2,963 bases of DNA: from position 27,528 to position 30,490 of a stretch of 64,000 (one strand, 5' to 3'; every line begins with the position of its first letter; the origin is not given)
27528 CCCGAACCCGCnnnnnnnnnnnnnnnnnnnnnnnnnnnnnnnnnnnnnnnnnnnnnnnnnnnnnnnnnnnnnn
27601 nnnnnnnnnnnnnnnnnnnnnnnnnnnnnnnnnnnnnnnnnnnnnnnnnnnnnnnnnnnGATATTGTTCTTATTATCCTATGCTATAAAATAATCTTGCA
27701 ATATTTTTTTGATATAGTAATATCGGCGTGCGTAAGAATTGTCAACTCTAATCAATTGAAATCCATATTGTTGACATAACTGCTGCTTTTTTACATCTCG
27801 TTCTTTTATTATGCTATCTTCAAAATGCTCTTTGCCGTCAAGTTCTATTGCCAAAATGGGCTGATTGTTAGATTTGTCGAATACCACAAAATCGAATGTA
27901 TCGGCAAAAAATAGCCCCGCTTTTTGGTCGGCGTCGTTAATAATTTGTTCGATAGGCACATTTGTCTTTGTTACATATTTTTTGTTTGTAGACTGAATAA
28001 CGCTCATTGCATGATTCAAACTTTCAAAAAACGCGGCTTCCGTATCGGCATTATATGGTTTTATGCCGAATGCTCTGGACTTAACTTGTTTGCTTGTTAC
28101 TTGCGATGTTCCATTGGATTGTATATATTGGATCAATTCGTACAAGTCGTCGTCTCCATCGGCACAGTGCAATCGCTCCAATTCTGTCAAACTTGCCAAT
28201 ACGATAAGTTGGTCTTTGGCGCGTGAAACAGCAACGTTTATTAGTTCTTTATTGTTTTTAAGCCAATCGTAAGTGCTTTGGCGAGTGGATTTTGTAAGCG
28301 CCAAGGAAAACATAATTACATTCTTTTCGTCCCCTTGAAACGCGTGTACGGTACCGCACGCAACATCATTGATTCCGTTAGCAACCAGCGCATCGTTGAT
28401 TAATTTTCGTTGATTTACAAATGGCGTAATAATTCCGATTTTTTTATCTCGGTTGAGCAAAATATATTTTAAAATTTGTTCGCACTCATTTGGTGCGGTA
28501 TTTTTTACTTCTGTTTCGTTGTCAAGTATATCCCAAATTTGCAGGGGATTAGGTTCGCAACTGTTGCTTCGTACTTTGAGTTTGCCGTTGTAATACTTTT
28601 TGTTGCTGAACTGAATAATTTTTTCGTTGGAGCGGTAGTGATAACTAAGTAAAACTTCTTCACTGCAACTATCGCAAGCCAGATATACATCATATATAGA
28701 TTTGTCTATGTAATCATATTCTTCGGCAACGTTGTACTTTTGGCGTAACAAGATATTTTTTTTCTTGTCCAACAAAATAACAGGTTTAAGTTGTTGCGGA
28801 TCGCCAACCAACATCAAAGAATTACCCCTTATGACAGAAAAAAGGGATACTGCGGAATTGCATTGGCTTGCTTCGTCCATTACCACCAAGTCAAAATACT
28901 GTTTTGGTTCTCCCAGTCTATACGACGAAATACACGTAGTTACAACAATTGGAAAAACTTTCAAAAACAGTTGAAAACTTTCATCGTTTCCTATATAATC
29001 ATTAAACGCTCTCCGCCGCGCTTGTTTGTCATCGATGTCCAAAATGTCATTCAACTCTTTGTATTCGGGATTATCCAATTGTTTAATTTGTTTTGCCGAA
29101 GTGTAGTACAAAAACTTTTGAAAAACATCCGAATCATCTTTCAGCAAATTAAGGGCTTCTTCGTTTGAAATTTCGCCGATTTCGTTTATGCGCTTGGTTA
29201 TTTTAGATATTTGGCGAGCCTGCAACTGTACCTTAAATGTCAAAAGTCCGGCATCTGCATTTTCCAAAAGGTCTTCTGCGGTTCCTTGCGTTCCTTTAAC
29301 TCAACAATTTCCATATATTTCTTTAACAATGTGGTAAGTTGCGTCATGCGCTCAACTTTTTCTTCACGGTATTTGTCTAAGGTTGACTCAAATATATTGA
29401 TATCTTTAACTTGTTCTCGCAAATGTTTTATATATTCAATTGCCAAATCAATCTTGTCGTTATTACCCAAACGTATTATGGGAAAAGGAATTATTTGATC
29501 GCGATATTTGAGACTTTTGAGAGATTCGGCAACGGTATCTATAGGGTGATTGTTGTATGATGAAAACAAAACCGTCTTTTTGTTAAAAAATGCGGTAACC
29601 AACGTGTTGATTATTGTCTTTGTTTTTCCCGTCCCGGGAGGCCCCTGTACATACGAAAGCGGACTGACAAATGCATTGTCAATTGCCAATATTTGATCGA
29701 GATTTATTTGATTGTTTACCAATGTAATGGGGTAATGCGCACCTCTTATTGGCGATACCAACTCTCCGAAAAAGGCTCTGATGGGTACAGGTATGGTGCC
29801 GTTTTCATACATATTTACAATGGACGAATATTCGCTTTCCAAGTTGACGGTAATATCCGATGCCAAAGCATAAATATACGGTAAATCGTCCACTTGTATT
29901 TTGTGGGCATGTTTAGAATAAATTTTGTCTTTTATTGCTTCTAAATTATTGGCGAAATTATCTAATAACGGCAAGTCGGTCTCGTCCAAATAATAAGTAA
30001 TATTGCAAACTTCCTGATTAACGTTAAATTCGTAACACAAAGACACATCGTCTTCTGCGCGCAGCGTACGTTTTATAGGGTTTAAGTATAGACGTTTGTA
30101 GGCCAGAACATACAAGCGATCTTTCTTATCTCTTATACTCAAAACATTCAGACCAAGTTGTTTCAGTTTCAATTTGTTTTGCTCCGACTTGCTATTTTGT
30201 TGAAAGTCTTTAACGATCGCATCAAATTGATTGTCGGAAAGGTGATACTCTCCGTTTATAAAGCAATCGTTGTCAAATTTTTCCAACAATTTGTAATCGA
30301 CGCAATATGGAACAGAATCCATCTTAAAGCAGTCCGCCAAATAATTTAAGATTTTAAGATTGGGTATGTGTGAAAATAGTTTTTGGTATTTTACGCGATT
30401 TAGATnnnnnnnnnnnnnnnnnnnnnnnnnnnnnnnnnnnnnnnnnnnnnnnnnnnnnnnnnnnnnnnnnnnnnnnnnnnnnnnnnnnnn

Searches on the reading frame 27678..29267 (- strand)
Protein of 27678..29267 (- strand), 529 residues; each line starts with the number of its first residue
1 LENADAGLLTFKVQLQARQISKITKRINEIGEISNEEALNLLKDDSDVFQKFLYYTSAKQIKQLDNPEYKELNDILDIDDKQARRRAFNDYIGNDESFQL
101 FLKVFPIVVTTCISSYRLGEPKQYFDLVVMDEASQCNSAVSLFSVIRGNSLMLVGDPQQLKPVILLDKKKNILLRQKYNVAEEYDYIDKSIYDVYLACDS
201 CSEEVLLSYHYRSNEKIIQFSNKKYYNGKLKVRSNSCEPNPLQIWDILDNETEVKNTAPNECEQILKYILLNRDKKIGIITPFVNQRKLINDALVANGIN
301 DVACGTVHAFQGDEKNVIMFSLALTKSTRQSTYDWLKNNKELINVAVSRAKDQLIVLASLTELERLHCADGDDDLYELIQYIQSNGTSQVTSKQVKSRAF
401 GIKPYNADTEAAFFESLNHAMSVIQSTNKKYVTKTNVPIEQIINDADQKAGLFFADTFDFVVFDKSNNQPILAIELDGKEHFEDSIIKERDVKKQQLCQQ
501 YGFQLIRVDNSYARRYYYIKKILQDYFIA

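Call 11: search_protein_families(library=pfam, proteins=[window:27678-29267:-], max_evalue=0.001)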
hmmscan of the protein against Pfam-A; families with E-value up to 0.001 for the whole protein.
window:27678-29267:- (529 aa): 5 families
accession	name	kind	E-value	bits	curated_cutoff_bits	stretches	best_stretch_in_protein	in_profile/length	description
PF13087.12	AAA_12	-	3.9e-25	89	27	1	198-359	12-193/195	AAA domain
PF13086.12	AAA_11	-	8.1e-15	55.7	27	1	34-165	129-255/257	AAA domain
PF10881.14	DUF2726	-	3.7e-12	46.5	24.7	1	407-514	6-114/126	Protein of unknown function (DUF2726)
PF18741.7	MTES_1575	-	5.2e-06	26.9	38.2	1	458-511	27-79/96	REase_MTES_1575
PF01443.25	Viral_helicase1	-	0.00014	22.2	21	0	281-357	163-227/228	Viral superfamily 1 RNA helicase core domain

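Call 65: search_protein_families(library=padloc, proteins=[window:27678-29267:-], max_evalue=0.001)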
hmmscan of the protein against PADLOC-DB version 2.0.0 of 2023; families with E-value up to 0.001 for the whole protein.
window:27678-29267:- (529 aa): 8 families
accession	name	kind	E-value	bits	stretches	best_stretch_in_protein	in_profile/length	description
PDLC03924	MkoC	-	1.2e-43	147.4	1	89-365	622-949/1136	-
PDLC03920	MkoA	-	7.9e-36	121.8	1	42-388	730-1103/1112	-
PDLC05009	PDC-S37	-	3.5e-27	92.7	1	121-508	934-1318/1550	-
PDLC03921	MkoA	-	4.4e-27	92.2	2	270-389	1475-1593/1607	-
PDLC02194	Hhe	-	7.6e-15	51.2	1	68-232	1325-1482/1911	-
PDLC02895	DpdJ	-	1.6e-06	23.3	1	277-364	371-458/2112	DpdJ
PDLC01734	typeIV_RecD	-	3.4e-05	20.3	0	125-163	435-476/763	RecD_0_IVD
PDLC00136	GajB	-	0.00093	16.2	0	302-363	487-552/570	UrvD helicase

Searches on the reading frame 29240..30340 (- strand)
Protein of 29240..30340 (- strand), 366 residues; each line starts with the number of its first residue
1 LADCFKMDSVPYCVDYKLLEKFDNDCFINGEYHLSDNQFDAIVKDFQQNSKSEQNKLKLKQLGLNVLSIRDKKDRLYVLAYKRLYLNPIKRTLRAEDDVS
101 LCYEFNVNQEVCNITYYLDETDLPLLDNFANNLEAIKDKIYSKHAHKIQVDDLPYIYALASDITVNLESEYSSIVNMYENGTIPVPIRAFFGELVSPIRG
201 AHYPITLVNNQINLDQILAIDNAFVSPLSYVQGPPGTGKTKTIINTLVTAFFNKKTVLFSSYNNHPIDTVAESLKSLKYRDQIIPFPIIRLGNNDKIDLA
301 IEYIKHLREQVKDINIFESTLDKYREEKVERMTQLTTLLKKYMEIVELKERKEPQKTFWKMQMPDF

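Call 11: search_protein_families(library=pfam, proteins=[window:29240-30340:-], max_evalue=0.001)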
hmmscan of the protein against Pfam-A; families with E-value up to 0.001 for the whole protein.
window:29240-30340:- (366 aa): 2 families
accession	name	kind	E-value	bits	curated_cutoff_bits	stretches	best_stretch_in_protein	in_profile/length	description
PF13086.12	AAA_11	-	2.3e-12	47.7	27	1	212-352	2-143/257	AAA domain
PF13245.12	AAA_19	-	0.00045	20.8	25.1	1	216-274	1-61/134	AAA domain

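Call 65: search_protein_families(library=padloc, proteins=[window:29240-30340:-], max_evalue=0.001)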
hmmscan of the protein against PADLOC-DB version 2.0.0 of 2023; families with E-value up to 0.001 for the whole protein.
window:29240-30340:- (366 aa): 5 families
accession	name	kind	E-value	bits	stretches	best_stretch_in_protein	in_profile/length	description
PDLC03921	MkoA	-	1.8e-12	43.8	1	210-339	1025-1157/1607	-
PDLC03920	MkoA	-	6.3e-12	42.6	1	226-319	631-730/1112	-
PDLC05009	PDC-S37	-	2.1e-08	30.4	1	218-279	300-361/1550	-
PDLC04140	mad8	-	1.9e-05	22.4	1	227-345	28-149/314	mads_8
PDLC02194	Hhe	-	0.0004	15.7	1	229-270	443-484/1911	-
